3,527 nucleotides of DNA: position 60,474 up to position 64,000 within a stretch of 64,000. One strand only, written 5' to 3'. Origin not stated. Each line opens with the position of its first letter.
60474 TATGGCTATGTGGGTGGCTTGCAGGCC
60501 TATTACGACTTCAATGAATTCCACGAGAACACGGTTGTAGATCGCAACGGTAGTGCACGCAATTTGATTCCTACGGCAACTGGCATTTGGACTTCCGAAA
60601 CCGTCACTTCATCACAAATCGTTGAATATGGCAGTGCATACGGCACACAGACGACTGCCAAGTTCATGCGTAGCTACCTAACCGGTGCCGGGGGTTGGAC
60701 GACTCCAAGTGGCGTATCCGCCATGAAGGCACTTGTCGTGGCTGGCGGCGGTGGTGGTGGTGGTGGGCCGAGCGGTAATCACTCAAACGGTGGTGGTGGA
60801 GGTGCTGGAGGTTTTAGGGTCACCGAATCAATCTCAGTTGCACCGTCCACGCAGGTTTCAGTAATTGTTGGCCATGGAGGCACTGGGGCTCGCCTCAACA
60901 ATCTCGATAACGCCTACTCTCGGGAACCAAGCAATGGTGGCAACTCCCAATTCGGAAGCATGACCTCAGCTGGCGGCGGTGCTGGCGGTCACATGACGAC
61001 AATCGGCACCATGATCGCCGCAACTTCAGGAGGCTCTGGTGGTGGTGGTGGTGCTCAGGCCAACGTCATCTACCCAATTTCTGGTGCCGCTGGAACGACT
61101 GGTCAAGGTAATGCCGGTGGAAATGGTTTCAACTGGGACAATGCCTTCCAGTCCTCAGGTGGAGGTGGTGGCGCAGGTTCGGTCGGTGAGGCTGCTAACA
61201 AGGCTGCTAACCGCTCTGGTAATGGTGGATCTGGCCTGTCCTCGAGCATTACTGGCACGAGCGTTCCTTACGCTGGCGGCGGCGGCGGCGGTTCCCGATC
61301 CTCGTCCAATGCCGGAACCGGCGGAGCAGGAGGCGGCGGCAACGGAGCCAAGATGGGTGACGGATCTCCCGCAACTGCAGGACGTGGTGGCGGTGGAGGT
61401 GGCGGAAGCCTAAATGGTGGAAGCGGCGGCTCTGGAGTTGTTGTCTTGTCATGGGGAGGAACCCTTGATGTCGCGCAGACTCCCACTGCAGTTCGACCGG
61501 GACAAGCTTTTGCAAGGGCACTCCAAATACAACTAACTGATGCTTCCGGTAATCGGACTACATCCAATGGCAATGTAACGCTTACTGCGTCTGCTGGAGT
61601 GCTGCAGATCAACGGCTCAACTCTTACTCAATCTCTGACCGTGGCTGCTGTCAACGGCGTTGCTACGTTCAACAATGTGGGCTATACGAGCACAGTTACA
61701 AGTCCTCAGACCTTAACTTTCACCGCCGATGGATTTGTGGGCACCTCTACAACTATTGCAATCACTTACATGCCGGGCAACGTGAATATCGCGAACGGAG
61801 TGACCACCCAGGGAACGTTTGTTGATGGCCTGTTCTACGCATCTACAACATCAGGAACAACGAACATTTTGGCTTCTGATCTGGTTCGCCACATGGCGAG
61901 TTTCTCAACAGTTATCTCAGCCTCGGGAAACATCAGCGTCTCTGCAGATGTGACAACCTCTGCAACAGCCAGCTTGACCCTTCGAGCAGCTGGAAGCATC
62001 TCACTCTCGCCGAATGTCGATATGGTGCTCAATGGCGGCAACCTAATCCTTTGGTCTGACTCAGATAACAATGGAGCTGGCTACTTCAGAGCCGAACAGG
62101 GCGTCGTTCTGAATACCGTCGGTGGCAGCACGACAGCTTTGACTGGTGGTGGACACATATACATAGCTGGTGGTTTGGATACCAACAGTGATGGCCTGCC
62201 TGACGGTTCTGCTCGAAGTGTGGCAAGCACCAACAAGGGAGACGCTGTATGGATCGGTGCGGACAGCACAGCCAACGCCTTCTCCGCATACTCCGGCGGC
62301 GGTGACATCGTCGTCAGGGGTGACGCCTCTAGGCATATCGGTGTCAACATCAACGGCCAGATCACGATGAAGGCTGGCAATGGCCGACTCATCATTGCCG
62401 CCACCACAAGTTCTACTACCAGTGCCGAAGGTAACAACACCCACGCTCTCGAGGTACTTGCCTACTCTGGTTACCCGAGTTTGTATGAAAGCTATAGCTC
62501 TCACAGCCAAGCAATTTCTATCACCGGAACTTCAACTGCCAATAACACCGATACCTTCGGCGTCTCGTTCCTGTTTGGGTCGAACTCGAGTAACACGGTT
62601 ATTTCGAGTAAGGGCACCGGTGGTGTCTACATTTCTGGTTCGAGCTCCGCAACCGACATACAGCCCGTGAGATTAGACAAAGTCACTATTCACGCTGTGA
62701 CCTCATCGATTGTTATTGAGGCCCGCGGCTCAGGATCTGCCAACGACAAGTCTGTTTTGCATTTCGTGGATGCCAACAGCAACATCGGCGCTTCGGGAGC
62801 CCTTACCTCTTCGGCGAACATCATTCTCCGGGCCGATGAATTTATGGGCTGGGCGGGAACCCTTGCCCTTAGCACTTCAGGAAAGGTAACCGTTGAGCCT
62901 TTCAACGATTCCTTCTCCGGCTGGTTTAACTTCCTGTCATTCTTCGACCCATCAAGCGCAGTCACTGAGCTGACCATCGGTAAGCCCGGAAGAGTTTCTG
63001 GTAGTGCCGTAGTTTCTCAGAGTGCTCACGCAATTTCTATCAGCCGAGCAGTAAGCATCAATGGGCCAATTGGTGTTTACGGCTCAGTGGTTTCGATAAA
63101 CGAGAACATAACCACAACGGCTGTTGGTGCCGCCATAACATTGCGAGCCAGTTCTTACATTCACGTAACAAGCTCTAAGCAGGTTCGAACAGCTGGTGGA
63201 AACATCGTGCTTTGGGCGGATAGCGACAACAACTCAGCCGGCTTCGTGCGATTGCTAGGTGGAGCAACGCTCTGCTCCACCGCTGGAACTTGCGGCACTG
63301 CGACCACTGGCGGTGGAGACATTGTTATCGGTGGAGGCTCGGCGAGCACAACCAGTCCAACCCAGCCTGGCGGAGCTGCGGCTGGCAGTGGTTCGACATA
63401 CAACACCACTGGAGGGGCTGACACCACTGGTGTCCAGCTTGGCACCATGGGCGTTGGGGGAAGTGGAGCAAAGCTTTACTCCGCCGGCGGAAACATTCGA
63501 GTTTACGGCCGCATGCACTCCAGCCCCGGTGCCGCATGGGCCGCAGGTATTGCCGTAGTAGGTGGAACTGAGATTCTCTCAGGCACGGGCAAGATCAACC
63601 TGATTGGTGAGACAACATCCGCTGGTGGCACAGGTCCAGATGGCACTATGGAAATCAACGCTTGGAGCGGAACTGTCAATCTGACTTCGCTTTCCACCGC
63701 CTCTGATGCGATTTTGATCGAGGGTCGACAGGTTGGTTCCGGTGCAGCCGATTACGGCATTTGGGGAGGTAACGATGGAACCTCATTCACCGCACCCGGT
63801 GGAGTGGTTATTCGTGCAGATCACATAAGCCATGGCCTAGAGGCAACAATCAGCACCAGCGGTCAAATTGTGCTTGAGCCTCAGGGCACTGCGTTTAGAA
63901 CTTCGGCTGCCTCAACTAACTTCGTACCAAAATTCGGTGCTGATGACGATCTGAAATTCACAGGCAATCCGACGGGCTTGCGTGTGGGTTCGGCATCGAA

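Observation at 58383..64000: Unlisted giant ORF: a secreted LamG / glycine-rich / beta-helix protein of at least 1872 codons running off the window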

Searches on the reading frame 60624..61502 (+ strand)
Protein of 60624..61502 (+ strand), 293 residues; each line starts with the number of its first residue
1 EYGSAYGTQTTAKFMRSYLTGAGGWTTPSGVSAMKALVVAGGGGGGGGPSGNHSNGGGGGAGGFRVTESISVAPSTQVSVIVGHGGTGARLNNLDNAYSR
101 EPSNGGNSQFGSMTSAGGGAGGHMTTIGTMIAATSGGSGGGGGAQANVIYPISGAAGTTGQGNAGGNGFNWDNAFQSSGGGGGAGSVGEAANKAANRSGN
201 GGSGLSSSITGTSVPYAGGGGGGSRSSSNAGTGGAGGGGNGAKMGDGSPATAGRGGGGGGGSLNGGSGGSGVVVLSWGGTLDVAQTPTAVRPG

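Call 41: predict_structure(alignment_id=A1)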
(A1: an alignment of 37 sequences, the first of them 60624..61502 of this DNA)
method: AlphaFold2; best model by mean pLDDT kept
length: 293 residues; sequences in the alignment: 37
mean_pLDDT: 88.0   pTM: 0.87
mean pLDDT of the five models: 88.0, 86.5, 84.6, 84.3, 83.9
residues with pLDDT >= 90: 201; 70-90: 53; 50-70: 22; < 50: 17
segments of 3 or more residues with pLDDT < 50: 1-5, 283-293
pLDDT, mean of each block of 10 residues (from residue 1): 52 88 82 95 91 85 96 92 96 61 97 97 86 97 81 94 95 83 98 93 96 96 90 98 95 98 95 88 47 47
secondary structure, 60 per line:
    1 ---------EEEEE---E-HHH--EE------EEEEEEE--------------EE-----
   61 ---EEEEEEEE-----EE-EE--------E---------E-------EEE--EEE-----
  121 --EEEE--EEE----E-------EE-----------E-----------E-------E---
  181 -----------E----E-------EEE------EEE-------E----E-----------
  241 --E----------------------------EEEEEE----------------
elements in order: E10-14 E33-39 E64-71 E108-110 E113-115 E123-126 E129-131 E205-207 E214-216 E272-277
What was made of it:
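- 60687..61454 (+): Gly_rich_2 domain 2, aa 769-1024 (34% Gly). Predicted TNF-like sandwich plus glycine lattice. AF2 pLDDT 88.0, pTM 0.87 (call 41).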

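Call 44: fold_search(model_id=the predicted structure, library=pdb)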
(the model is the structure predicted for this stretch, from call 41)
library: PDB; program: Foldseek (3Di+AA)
matches with E <= 10: 31; with E <= 0.001: 3
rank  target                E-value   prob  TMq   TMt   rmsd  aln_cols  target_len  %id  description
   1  9d93_Qa               1.3e-07  1.00  0.41  0.49   8.3       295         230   26  Mycobacteriophage Bxb1 tail tip - Composite map and model (released 2024-09-25)
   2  9d93_Qb               1.6e-07  1.00  0.42  0.52  11.4       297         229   26  Mycobacteriophage Bxb1 tail tip - Composite map and model (released 2024-09-25)
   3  7ypx_A                3.2e-04  1.00  0.43  0.49   6.7       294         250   21  Cyanophage Pam3 fiber (released 2022-11-09)
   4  7yfw_a                3.9e-03  1.00  0.42  0.44   7.9       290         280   19  Cyanophage Pam3 fiber (released 2023-01-18)
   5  9g5i_B                1.9e-02  0.30  0.20  0.18  19.1       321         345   13  Cryo-EM structure of a 2:1 ALK:ALKAL2 complex obtained after re-processing of EMPIAR-10930 data (released 2025-03-12)
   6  9g5i_A                3.8e-02  0.60  0.26  0.23  12.5       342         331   14  Cryo-EM structure of a 2:1 ALK:ALKAL2 complex obtained after re-processing of EMPIAR-10930 data (released 2025-03-12)
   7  9d93_Pa               4.2e-02  0.97  0.35  0.18  11.6       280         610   14  Mycobacteriophage Bxb1 tail tip - Composite map and model (released 2024-09-25)
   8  7nx3_F                4.2e-02  0.47  0.23  0.23  17.8       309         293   15  Crystal structure of ALK in complex with Fab324 (released 2021-10-27)
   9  7mzy_A                5.6e-02  0.28  0.22  0.21  17.9       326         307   15  Anaplastic lymphoma kinase (ALK) extracellular fragment of ligand binding region 673-986 (released 2021-11-24)
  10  7ls0_C                6.2e-02  0.25  0.22  0.18  16.7       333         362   15  Structure of the Human ALK GRD bound to AUG (released 2021-11-24)
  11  7nx0_C                6.5e-02  0.25  0.24  0.23  17.3       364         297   15  LTK:ALKAL1 complex stabilized by a Nanobody (released 2021-10-27)
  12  7lir_A                7.6e-02  0.94  0.21  0.18   6.7       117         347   16  Structure of the invertebrate ALK GRD (released 2021-11-24)
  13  7ls0_D                9.2e-02  0.28  0.24  0.20  17.8       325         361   14  Structure of the Human ALK GRD bound to AUG (released 2021-11-24)
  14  7mzy_B                9.7e-02  0.14  0.19  0.18  18.4       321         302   14  Anaplastic lymphoma kinase (ALK) extracellular fragment of ligand binding region 673-986 (released 2021-11-24)
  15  7nx0_B                1.1e-01  0.16  0.20  0.20  18.6       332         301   16  LTK:ALKAL1 complex stabilized by a Nanobody (released 2021-10-27)
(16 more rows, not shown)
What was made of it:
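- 60687..61454 (+): Foldseek: Bxb1 tail tip E 1.3e-7, Pam3 fibre E 3.2e-4, ALK/LTK E 0.02-0.3 (call 44).
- Closest known: ALK/LTK extracellular TNF-like + glycine-rich. Same: Weak but consistent structural resemblance, with 19 ALK/LTK chains among the 24 best PDB hits (E 0.02-0.3) (call 44).
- Foldseek PDB: Bxb1 tail tip 9d93 E 1.3e-7; Pam3 fibre 7ypx E 3.2e-4; ALK/LTK glycine-rich domains E 0.02-0.3 (call 44).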

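Call 52: search_solved_structures(query=A1, max_evalue=1, show_alignments=1)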
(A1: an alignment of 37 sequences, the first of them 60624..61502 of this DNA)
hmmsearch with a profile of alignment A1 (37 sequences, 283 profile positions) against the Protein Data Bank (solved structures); distinct sequences matched with E-value up to 1: 2.
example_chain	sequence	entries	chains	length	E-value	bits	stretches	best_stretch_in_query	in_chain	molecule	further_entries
7yfw_a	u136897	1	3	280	7.4e-05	25.3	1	19-159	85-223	Pam3 fiber proreins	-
7ypx_A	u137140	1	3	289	9.3e-05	25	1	19-158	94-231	Pam3 tail fiber proreins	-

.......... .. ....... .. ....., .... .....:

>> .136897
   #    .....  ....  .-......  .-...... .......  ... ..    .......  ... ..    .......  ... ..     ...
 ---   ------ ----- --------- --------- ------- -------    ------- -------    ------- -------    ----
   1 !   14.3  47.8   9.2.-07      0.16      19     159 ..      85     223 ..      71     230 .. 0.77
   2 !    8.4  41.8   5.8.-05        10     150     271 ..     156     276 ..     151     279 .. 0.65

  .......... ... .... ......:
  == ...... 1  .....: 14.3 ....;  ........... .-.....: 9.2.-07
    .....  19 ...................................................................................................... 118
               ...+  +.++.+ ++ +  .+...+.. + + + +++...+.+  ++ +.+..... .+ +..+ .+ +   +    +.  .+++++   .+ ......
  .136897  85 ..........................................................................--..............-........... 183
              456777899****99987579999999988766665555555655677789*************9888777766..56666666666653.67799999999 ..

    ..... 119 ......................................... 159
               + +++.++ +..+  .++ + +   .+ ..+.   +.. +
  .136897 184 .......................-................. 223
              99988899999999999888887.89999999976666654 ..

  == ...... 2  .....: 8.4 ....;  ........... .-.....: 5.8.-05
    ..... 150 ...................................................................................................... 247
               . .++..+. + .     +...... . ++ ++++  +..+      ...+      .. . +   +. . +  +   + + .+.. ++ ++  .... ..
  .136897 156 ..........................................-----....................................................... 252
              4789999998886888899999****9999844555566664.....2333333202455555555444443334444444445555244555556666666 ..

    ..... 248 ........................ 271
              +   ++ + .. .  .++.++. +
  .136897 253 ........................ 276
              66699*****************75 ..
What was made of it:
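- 60687..61454 (+): Profile against PDB sequences: Pam3 fibre E 7.4e-5 (call 52).
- On Phage tail-fibre or tail-tip receptor-binding protein (Pam3 gp24 / S16 gp38 type): Profile against Pam3 fibre: E 7.4e-5 (calls 41, 44, 52).
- Closest known: Phage receptor-binding tips with a glycine-rich lattice domain: cyanophage Pam3 fibre gp24. Same: Foldseek E 1.3e-7 and 3.2e-4, profile E 7.4e-5 (calls 44, 52).
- Sequence profile to Pam3 fibre: E 7.4e-5 (call 52).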

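Call 82: fold_search(model_id=the predicted structure, library=viral)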
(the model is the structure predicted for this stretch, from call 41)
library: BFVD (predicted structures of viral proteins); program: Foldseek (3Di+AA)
matches with E <= 10: 334; with E <= 0.001: 244
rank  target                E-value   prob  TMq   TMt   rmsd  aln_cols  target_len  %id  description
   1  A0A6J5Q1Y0            2.3e-21  1.00  0.74  0.49   2.2       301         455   37  Glycine-rich domain-containing protein [uncultured Caudovirales phage]
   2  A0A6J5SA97            3.5e-21  1.00  0.77  0.29   3.5       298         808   42  Glycine-rich domain-containing protein [uncultured Caudovirales phage]
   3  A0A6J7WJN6            2.6e-20  1.00  0.75  0.17   1.9       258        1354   43  Glycine-rich domain-containing protein [uncultured Caudovirales phage]
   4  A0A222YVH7            2.9e-19  1.00  0.77  0.37   3.3       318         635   34  Glycine-rich domain-containing protein [Synechococcus phage Bellamy]
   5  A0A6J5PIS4            1.8e-18  1.00  0.68  0.24   3.1       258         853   43  Glycine-rich domain-containing protein [uncultured Caudovirales phage]
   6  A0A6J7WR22            3.0e-18  1.00  0.76  0.43   2.5       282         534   37  Glycine-rich domain-containing protein [uncultured Caudovirales phage]
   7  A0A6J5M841            8.5e-18  1.00  0.71  0.41   6.5       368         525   31  Uncharacterized protein [uncultured Caudovirales phage]
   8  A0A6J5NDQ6            1.1e-17  1.00  0.71  0.75   4.0       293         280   33  Glycine-rich domain-containing protein [uncultured Caudovirales phage]
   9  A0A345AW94            1.5e-17  1.00  0.77  0.60   3.4       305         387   33  Glycine-rich domain-containing protein [Cyanophage S-TIM4]
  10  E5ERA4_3              1.7e-17  1.00  0.71  0.18   8.8       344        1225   32  (no name in the UniProt tables at hand)
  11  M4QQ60                3.1e-17  1.00  0.73  0.49   3.2       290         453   34  (no name in the UniProt tables at hand)
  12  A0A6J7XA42            4.1e-17  1.00  0.66  0.40   3.2       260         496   42  Glycine-rich domain-containing protein [uncultured Caudovirales phage]
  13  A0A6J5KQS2            4.3e-17  1.00  0.71  0.77   2.9       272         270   38  Glycine-rich domain-containing protein [uncultured Caudovirales phage]
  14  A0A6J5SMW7            6.7e-17  1.00  0.68  0.14   4.1       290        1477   40  Collagen triple helix repeat [uncultured Caudovirales phage]
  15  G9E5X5                8.6e-17  1.00  0.78  0.34   3.3       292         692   35  Glycine-rich domain-containing protein [Micromonas pusilla virus SP1]
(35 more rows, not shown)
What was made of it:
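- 60687..61454 (+): 244 viral models at E<=1e-3, TM up to 0.78 (call 82).
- BFVD: 244 viral hits at E<=1e-3, TM 0.6-0.78, 30-44% identity (call 82). The head fold is shared with 244 viral proteins, including phages of aquatic bacteria (call 82) and phage tail tips (call 44).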

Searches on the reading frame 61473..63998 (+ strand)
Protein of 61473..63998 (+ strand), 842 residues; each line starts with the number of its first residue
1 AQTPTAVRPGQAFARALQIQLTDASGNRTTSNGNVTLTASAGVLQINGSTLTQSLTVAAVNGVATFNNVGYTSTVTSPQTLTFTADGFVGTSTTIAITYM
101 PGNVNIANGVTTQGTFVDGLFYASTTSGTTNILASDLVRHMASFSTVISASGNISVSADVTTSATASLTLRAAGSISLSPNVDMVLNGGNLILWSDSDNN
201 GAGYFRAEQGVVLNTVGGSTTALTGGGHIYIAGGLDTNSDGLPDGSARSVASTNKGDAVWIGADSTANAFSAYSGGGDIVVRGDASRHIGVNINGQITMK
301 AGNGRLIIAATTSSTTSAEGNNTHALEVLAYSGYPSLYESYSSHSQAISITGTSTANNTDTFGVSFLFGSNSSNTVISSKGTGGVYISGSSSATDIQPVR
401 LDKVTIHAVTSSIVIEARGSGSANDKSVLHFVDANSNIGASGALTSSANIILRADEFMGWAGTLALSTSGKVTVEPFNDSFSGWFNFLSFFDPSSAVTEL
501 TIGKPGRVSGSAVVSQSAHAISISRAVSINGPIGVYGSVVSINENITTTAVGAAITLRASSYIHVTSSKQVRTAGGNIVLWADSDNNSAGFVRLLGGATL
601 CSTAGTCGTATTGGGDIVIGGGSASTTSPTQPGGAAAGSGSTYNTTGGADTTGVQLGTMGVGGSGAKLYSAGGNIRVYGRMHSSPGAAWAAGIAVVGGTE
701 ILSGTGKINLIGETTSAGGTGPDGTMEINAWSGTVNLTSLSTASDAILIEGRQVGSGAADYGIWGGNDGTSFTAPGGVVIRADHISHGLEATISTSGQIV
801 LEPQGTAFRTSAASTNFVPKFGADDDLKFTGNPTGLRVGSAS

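Call 20: search_protein_families(library=pfam, proteins=[window:61611-63998:+], max_evalue=1)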
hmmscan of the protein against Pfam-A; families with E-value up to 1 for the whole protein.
window:61611-63998:+ (796 aa): 0 families

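Call 24: search_protein_families(library=phrogs, proteins=[window:61611-63998:+], max_evalue=0.01)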
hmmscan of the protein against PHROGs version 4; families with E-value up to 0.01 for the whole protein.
window:61611-63998:+ (796 aa): 0 families

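Call 26: find_homologous_proteins(query=window:61473-63998:+, max_evalue=0.00001)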
Query window:61473-63998:+ (842 aa): 5 proteins with E <= 0.00001 among 8000 candidates.
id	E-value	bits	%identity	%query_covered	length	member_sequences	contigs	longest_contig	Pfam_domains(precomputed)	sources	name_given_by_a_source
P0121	0.0e+0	1553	91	98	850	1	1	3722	-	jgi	jgi:hypothetical protein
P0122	4.7e-17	80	38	22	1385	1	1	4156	-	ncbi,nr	ncbi:MAG: hypothetical protein ORN27_08285, partial [Rhodoluna sp.]|nr:hypothetical protein [Rhodolu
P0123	3.0e-12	64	31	12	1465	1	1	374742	PF02369.23,PF18565.8,PF26198.1,PF09134.17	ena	-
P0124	8.9e-12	63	32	48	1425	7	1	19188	PF12951.14,PF18962.8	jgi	jgi:autotransporter-associated beta strand protein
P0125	8.5e-7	46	28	68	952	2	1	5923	PF09479.17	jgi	jgi:uncharacterized repeat protein (TIGR02543 family)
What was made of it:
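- Tried and rejected: Word-indexed homologue search with the stalk region: only 5 hits (call 26).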

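Call 68: search_protein_representatives(protein=window:61473-63998:+)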
Query: 842 residues. Proteins with E-value up to 0.001 (for the whole library): 268; up to 1e-10: 147; up to 1e-30: 37. The best 150 are listed.
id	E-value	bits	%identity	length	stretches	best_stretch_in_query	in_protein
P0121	0.0e+00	1553.1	91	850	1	19-842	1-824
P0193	4.7e-210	716.6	47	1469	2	16-842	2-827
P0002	6.3e-170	583.9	40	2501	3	2-841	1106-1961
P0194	6.7e-170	583.8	35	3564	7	552-841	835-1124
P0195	1.2e-122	427.6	35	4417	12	554-841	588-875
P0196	2.6e-90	320.6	39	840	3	548-842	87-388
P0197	1.1e-88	315.2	43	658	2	579-842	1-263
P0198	1.1e-73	265.7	31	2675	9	172-712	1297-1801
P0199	1.3e-69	252.2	56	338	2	3-173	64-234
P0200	1.8e-67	245.0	50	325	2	548-714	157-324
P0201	3.8e-67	244.0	34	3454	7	183-657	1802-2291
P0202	7.5e-66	239.7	42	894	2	569-841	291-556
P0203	1.7e-59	218.7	32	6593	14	514-842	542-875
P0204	1.3e-57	212.4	42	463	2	2-219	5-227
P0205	5.9e-55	203.7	73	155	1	497-645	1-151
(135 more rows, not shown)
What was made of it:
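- Tried and rejected: The exhaustive representative search was needed to see 268 (call 68).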
